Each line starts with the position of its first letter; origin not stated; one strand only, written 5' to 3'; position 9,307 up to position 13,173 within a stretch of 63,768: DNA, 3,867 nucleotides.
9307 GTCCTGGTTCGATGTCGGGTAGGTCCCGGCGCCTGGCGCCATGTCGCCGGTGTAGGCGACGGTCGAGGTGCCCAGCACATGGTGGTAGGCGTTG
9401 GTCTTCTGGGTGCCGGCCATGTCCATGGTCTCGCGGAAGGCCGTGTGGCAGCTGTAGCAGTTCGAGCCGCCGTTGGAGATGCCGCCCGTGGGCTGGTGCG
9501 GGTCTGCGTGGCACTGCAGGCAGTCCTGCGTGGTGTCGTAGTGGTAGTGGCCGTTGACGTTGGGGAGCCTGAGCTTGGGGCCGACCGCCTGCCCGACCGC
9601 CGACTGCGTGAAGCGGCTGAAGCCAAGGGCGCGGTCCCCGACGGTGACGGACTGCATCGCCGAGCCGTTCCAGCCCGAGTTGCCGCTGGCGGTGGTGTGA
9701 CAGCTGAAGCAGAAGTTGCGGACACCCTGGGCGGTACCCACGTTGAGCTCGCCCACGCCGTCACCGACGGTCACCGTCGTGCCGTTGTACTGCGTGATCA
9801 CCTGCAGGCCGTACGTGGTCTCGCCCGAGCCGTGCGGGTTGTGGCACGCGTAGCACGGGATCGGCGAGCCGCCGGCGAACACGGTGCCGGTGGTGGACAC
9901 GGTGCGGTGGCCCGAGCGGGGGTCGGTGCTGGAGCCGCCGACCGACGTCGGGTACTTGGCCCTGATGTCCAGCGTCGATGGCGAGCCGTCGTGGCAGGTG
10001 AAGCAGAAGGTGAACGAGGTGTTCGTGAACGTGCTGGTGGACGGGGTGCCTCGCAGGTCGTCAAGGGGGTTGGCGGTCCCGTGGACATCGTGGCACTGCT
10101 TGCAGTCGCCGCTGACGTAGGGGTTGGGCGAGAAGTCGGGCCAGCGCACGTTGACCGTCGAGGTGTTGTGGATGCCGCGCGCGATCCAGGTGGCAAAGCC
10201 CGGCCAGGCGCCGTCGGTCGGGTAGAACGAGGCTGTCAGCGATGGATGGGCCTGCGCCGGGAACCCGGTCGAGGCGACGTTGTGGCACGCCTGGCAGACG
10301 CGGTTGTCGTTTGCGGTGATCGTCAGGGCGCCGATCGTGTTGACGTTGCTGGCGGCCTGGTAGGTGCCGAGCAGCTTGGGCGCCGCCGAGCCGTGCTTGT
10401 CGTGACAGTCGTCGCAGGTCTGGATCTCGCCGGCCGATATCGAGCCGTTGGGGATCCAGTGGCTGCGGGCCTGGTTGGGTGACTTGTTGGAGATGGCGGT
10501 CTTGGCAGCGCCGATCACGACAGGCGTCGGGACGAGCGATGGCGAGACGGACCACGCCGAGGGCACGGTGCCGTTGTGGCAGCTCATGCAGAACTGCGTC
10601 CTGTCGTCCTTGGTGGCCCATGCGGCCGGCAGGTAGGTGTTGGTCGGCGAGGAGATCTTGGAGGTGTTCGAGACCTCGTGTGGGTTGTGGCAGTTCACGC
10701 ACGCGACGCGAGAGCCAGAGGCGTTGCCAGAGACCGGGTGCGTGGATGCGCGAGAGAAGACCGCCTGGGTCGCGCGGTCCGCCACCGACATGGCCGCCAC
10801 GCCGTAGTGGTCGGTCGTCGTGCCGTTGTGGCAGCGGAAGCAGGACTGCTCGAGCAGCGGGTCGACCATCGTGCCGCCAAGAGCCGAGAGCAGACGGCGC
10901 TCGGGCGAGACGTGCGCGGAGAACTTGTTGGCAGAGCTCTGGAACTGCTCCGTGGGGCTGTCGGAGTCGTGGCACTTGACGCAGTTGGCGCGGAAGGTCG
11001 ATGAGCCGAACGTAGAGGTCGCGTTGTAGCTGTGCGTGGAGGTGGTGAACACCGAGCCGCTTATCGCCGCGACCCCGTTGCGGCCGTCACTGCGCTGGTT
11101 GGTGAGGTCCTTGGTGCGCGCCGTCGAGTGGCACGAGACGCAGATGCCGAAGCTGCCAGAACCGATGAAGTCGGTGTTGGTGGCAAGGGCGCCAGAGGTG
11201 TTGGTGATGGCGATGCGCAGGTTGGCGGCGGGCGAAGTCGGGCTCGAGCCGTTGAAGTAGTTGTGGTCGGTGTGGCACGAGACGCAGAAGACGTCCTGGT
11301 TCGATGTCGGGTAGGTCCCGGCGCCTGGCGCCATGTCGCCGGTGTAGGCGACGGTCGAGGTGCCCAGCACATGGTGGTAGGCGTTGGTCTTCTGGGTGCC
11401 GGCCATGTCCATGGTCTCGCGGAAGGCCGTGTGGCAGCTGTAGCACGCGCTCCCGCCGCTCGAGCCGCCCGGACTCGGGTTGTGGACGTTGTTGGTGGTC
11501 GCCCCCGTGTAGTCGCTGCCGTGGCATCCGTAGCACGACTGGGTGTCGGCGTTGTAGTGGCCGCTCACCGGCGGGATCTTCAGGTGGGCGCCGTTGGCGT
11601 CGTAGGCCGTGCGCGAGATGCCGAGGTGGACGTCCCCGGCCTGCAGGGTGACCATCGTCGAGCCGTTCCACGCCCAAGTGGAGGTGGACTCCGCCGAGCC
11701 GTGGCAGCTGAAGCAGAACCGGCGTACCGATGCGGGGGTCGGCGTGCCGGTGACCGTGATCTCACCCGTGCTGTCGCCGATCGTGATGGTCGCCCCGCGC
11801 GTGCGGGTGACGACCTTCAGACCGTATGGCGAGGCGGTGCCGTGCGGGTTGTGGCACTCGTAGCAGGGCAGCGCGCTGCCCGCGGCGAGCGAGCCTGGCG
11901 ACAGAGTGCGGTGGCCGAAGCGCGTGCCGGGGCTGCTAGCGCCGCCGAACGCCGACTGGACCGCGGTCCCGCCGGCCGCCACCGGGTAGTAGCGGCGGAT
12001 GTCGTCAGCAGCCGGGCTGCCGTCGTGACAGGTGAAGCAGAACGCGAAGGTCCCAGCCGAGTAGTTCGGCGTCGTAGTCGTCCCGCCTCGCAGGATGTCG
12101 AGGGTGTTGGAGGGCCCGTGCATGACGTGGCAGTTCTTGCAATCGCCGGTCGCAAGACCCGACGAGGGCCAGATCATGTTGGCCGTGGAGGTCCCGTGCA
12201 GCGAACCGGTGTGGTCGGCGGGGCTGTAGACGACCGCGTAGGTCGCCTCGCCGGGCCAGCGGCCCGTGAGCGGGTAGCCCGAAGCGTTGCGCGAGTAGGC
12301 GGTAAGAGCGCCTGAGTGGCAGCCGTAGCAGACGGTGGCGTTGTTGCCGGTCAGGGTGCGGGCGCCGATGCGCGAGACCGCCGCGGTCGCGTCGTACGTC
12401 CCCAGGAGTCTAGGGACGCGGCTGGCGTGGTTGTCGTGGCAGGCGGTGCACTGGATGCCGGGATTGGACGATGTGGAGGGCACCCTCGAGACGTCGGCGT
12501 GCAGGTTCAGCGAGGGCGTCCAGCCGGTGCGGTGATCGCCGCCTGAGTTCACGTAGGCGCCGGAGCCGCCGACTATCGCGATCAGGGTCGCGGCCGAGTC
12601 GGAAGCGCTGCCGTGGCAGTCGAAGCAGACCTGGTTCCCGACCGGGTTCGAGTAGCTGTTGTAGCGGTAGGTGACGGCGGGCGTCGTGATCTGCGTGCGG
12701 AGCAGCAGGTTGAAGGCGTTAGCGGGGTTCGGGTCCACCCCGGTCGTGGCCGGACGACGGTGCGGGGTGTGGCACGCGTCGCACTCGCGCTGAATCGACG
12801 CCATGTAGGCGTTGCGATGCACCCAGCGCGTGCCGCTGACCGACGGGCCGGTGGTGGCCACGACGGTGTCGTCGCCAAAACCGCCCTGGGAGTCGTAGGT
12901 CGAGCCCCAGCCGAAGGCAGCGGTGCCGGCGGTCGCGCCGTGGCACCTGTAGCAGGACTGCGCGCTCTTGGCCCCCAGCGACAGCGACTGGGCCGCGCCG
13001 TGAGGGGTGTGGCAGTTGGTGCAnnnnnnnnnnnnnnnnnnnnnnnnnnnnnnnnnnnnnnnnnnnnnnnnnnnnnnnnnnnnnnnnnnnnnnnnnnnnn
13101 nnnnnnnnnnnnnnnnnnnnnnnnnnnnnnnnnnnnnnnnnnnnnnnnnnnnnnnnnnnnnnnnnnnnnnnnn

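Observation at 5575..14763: Unusual domain architecture of the giant cytochrome: propeller + Ig-like + FN3-like head on a ~2450-aa heme array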

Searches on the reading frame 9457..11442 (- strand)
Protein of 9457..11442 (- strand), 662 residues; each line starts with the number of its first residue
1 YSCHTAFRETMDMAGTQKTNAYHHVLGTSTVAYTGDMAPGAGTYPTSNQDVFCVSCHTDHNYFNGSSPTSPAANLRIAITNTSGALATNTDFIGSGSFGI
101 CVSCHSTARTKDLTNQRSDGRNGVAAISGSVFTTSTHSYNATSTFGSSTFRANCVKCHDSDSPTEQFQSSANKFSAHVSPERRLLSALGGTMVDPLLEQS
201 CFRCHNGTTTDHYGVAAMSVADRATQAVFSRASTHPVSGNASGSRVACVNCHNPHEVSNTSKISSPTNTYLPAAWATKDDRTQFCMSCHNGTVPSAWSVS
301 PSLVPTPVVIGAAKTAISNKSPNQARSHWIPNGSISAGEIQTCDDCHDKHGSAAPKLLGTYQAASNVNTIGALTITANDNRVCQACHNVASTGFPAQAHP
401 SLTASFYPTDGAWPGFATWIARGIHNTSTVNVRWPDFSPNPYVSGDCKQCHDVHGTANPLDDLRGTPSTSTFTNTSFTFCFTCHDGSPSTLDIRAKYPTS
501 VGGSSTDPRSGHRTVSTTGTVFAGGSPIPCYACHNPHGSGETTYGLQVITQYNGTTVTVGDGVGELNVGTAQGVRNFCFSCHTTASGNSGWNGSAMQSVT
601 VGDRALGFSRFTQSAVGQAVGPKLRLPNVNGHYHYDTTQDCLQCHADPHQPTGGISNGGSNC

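Call 7: search_protein_families(library=pfam, proteins=[window:9457-11442:-], max_evalue=0.1)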
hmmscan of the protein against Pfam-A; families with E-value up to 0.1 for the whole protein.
window:9457-11442:- (662 aa): 6 families
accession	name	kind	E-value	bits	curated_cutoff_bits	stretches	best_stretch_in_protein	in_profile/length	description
PF09699.15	Paired_CXXCH_1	-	3.5e-26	91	20.6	4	342-389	8-38/41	Doubled CXXCH motif (Paired_CXXCH_1)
PF22113.1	Mtrc-MtrF_II-IV_dom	-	5.6e-20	72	30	4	137-292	13-166/176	Outer membrane cytochrome MtrC/MtrF-like, domains II/IV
PF14522.11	Cytochrome_C7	-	1.3e-12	47.8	24.8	1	245-347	13-66/67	Cytochrome c7 and related cytochrome c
PF13442.11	Cytochrome_CBB3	-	4.7e-08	33.7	27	0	146-164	6-24/68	Cytochrome C oxidase, cbb3-type, subunit III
PF14537.11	Cytochrom_c3_2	-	1.9e-06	28.7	25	0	446-539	8-69/79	Cytochrome c3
PF02085.21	Cytochrom_CIII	-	0.0031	18.3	22.9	1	151-210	30-87/101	Class III cytochrome C family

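Call 9: search_protein_families(library=ncbifam, proteins=[window:9457-11442:-], max_evalue=0.1)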
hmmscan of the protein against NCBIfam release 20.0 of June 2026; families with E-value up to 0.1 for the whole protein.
window:9457-11442:- (662 aa): 6 families
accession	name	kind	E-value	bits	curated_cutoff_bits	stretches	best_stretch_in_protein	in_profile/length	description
TIGR01905.1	paired_CXXCH_1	subfamily_domain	8.2e-23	80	25.2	2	342-360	8-26/41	doubled CXXCH domain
TIGR03508.1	decahem_SO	subfamily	3.3e-13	49.7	192.2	0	443-488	188-223/258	DmsE family decaheme c-type cytochrome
NF041028.1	decahem_GSU2203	exception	3.1e-07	29.9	325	1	324-553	22-200/317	GSU2203 family decaheme c-type cytochrome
NF008659.0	PRK11659.1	equivalog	0.00047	19.9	184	1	198-290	46-118/188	cytochrome c nitrite reductase pentaheme subunit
TIGR03146.1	cyt_nit_nrfB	equivalog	0.0044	17.3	166.6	0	480-584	14-93/145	cytochrome c nitrite reductase pentaheme subunit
NF038038.1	cytoc_DsrJ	equivalog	0.071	13.4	100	0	341-391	91-112/121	sulfate reduction electron transfer complex DsrMKJOP subunit DsrJ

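Call 39: search_solved_structures(query=window:9457-11442:-, max_evalue=10)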
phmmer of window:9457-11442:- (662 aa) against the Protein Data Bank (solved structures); distinct sequences matched with E-value up to 10: 0.

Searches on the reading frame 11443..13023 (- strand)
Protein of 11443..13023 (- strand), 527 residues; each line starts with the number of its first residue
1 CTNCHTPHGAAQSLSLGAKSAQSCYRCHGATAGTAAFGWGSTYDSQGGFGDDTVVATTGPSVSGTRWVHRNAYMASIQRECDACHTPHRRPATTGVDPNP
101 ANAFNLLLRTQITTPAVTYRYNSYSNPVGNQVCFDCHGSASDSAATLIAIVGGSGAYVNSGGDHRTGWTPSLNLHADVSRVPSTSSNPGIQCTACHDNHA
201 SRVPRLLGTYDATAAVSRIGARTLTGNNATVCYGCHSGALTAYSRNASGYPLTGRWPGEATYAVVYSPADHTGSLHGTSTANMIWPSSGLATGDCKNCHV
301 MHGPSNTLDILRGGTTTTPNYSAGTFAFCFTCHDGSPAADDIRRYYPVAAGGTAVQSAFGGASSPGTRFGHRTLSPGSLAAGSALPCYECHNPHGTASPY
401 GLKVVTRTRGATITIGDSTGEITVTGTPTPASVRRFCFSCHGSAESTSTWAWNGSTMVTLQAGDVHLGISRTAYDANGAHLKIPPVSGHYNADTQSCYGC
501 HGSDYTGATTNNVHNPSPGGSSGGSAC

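Call 7: search_protein_families(library=pfam, proteins=[window:11443-13023:-], max_evalue=0.1)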
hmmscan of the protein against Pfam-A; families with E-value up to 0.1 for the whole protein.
window:11443-13023:- (527 aa): 6 families
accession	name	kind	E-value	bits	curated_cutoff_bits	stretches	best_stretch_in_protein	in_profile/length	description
PF09699.15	Paired_CXXCH_1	-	1e-27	96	20.6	4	1-32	9-40/41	Doubled CXXCH motif (Paired_CXXCH_1)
PF22113.1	Mtrc-MtrF_II-IV_dom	-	2.7e-12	47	30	3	186-239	78-130/176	Outer membrane cytochrome MtrC/MtrF-like, domains II/IV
PF14537.11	Cytochrom_c3_2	-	2.9e-11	44.1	25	0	1-33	9-38/79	Cytochrome c3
PF14522.11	Cytochrome_C7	-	1.8e-10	40.9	24.8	0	292-339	13-54/67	Cytochrome c7 and related cytochrome c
PF11845.13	Tll0287-like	-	0.00016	22.6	24.1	0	123-162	92-133/144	Tll0287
PF07635.16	PSCyt1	-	0.026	15.6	22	0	133-142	1-10/59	Planctomycete cytochrome C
